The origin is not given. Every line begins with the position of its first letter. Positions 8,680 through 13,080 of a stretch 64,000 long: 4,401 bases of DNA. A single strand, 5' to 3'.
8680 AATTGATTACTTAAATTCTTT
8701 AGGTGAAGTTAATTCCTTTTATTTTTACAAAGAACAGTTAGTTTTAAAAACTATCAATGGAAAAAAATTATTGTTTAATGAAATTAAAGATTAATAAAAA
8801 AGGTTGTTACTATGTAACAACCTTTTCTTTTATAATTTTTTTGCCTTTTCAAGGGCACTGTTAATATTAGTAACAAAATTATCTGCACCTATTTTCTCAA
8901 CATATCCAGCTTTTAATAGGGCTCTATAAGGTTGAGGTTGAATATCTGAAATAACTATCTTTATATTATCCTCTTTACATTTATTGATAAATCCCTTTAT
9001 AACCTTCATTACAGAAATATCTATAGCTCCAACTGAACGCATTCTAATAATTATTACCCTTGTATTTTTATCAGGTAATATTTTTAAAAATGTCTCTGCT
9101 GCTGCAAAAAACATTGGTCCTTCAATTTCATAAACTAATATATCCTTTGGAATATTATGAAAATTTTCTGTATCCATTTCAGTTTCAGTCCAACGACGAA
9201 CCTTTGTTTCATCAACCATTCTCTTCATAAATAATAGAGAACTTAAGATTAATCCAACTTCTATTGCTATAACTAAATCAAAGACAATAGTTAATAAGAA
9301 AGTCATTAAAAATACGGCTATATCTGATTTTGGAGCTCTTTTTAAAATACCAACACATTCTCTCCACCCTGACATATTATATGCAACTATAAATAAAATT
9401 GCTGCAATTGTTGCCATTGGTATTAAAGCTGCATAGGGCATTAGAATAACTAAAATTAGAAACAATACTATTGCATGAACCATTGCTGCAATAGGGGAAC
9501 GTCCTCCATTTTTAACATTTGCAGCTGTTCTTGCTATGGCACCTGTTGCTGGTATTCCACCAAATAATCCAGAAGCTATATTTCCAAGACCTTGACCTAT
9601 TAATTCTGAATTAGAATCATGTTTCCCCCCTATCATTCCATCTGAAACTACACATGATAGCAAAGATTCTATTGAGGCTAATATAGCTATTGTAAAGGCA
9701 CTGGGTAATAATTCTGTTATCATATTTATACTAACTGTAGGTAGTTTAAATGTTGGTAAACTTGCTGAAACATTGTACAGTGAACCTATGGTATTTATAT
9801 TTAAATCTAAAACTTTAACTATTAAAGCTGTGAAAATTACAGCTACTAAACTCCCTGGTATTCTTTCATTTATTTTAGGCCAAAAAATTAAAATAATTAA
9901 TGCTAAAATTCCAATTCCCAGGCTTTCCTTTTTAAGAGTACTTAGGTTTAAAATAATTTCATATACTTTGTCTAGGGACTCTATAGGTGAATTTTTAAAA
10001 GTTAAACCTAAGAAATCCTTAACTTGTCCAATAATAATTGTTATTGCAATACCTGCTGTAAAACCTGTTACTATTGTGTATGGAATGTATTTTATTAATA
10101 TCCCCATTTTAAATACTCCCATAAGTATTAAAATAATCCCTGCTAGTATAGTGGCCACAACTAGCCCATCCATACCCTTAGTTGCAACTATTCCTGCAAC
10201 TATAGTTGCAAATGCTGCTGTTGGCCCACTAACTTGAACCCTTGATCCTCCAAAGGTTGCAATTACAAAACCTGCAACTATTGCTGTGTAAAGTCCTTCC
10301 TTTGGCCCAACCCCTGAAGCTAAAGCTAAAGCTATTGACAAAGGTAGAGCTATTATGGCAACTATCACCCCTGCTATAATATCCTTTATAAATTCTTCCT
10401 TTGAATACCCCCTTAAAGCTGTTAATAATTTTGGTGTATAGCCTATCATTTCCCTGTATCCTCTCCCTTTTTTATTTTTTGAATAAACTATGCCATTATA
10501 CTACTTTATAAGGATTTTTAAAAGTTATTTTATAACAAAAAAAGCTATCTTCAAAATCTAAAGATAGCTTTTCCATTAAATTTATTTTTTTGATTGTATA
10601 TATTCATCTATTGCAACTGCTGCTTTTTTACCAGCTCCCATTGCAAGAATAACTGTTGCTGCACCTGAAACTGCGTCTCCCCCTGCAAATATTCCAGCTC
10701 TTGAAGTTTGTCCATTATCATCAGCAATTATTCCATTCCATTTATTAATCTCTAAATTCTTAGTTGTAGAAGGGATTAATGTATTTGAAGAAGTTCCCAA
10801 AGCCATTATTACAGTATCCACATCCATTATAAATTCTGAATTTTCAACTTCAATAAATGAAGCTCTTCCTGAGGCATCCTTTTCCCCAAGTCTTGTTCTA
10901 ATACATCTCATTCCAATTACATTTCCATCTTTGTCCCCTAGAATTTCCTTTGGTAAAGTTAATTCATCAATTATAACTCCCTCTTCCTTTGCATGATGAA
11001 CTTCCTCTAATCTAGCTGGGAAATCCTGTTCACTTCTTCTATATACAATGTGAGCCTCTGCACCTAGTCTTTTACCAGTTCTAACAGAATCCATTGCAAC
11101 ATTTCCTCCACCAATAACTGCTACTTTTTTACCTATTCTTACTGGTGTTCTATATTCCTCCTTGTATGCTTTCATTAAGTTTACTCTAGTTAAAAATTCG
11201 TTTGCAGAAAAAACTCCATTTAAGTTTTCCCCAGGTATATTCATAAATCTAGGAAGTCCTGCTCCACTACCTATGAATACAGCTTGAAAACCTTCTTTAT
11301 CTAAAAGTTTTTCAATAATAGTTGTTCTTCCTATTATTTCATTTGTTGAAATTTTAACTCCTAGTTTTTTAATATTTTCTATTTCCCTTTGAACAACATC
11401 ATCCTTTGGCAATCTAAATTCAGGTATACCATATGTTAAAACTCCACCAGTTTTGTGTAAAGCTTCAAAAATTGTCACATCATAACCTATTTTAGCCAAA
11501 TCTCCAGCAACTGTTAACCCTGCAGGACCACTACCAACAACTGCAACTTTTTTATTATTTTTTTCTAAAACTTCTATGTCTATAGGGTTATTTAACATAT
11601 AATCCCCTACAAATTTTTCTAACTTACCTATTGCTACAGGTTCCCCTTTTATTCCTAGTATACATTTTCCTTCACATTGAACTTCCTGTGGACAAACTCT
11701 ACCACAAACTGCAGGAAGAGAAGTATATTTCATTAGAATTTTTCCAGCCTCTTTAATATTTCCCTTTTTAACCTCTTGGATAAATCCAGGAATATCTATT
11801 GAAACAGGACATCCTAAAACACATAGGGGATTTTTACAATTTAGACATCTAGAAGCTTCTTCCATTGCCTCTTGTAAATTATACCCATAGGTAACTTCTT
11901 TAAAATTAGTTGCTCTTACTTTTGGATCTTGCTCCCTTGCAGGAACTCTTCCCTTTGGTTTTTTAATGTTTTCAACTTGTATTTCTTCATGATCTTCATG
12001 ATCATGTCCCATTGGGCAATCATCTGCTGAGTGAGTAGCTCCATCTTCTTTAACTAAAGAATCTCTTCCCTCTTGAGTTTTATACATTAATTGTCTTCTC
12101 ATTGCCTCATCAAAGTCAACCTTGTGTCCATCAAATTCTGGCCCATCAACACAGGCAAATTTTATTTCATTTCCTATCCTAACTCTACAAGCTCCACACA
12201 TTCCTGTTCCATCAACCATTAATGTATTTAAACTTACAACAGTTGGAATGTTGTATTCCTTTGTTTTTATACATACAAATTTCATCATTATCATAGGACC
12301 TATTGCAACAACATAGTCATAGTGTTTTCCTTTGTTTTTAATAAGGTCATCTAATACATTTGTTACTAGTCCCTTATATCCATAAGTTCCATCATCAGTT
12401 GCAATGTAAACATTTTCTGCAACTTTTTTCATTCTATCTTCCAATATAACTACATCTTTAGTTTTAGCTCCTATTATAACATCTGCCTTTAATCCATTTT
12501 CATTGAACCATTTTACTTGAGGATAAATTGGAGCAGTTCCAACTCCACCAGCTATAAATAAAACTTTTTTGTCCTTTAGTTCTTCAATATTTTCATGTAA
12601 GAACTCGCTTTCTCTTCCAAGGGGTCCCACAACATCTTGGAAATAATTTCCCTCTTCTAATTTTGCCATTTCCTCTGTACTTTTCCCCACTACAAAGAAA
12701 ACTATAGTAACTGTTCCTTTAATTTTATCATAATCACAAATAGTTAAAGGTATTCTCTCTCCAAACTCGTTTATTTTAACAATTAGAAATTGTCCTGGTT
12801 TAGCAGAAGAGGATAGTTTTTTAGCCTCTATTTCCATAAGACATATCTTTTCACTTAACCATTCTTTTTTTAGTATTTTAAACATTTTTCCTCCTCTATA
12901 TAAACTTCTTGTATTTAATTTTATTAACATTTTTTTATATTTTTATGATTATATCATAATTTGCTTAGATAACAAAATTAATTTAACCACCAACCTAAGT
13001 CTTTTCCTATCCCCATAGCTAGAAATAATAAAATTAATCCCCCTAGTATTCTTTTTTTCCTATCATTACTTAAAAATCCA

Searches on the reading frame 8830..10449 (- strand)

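Call 26: search_protein_families(library=pfam, proteins=[window:8830-10449:-], max_evalue=0.001)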
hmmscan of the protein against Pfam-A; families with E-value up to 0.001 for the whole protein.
window:8830-10449:- (539 aa): 3 families
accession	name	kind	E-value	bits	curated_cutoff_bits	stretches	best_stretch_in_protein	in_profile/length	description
PF00916.26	Sulfate_transp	-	2.1e-84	283.9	23.2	1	20-383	1-380/380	Sulfate permease family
PF01740.26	STAS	-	5.8e-13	49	22.6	1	434-529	7-103/106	STAS domain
PF16983.11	MFS_MOT1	-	0.00014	22.6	30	0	247-358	14-110/111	Molybdate transporter of MFS superfamily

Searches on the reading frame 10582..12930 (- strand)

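Call 26: search_protein_families(library=pfam, proteins=[window:10582-12930:-], max_evalue=0.001)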
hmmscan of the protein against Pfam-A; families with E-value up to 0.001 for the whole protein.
window:10582-12930:- (782 aa): 13 families
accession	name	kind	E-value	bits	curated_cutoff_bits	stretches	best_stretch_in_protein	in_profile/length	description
PF14691.11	Fer4_20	-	1e-42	144.9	25.8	1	339-447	1-110/113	Dihydroprymidine dehydrogenase domain II, 4Fe-4S cluster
PF07992.20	Pyr_redox_2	-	4e-31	108.9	26.1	1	460-767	1-291/291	Pyridine nucleotide-disulphide oxidoreductase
PF10418.14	DHODB_Fe-S_bind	-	5.6e-13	48.8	23.9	1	235-272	1-41/41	Iron-sulfur cluster binding domain of dihydroorotate dehydrogenase B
PF00070.33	Pyr_redox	-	1.3e-09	38.9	22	1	461-492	1-32/82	Pyridine nucleotide-disulphide oxidoreductase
PF13450.12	NAD_binding_8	-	5.8e-07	30.1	21.9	1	464-498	1-35/68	NAD(P)-binding Rossmann-like domain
PF13738.12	Pyr_redox_3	-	6.8e-06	26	30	0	594-636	159-200/305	Pyridine nucleotide-disulphide oxidoreductase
PF01262.27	AlaDh_PNT_C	-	1.4e-05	25.1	23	0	602-634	30-62/214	Alanine dehydrogenase/PNT, C-terminal domain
PF13241.12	NAD_binding_7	-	8.3e-05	23.6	22.1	0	600-646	7-50/104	Putative NAD(P)-binding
PF00175.26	NAD_binding_1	-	0.00033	21.7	22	1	125-220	1-108/109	Oxidoreductase NAD-binding domain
PF01946.23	Thi4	-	0.00039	20.2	26.2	0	458-505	16-64/235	Thi4 family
PF01494.25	FAD_binding_3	-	0.0007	19.4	22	0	461-494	3-36/349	FAD binding domain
PF06506.16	PrpR_N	-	0.0009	19.3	29.1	0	479-557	75-147/167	Propionate catabolism activator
PF01266.30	DAO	-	0.00099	19.2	27.9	0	461-490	1-30/353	FAD dependent oxidoreductase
